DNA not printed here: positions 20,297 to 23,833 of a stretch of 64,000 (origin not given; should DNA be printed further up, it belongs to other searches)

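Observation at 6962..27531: Six secreted proteins share a short C-terminal tail ending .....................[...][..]-stop: possible undescribed or permuted sorting signal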

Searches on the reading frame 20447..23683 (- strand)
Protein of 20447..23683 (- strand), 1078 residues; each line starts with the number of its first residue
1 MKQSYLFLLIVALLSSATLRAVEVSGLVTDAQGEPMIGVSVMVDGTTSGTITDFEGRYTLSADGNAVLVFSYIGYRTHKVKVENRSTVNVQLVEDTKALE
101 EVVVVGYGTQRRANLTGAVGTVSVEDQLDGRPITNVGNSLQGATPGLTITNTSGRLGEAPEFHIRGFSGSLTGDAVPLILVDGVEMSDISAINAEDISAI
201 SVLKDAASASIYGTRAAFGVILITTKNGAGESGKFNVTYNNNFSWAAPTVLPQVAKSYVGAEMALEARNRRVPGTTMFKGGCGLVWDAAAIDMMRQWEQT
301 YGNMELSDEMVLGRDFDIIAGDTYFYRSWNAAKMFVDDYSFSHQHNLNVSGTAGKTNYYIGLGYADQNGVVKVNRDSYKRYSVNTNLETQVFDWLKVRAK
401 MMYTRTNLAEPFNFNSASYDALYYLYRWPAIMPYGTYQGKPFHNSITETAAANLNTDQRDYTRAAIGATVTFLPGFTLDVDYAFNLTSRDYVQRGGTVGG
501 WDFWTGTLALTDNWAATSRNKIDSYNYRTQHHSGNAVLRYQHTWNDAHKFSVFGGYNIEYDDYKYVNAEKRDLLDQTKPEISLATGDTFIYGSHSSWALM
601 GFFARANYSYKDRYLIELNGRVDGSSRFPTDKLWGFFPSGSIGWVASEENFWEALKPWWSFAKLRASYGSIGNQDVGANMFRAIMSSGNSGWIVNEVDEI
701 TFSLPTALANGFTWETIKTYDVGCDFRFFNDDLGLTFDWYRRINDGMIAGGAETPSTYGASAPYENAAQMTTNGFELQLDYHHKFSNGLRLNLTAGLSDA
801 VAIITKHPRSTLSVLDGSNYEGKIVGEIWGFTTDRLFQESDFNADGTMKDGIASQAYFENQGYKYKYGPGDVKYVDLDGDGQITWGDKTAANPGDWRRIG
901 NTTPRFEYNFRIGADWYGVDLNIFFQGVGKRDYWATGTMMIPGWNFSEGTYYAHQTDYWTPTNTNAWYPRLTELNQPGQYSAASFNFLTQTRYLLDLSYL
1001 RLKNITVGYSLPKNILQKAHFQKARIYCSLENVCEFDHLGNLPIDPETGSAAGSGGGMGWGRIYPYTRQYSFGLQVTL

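Call 81: search_protein_families(library=pfam, proteins=[window:20447-23683:-], max_evalue=0.001)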
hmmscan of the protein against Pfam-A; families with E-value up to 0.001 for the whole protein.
window:20447-23683:- (1078 aa): 4 families
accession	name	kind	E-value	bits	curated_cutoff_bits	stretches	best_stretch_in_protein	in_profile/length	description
PF00593.30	TonB_dep_Rec_b-barrel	-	7.5e-20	72.6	27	1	414-836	14-392/436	TonB dependent receptor-like, beta-barrel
PF13715.12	CarbopepD_reg_2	-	9.9e-19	67.6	32.2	1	24-104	1-88/88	CarboxypepD_reg-like domain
PF07715.20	Plug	-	1.8e-16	61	23.9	1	121-220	8-107/107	TonB-dependent Receptor Plug Domain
PF13620.12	CarboxypepD_reg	-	8.6e-12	45.7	32.3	1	24-92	2-81/82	Carboxypeptidase regulatory-like domain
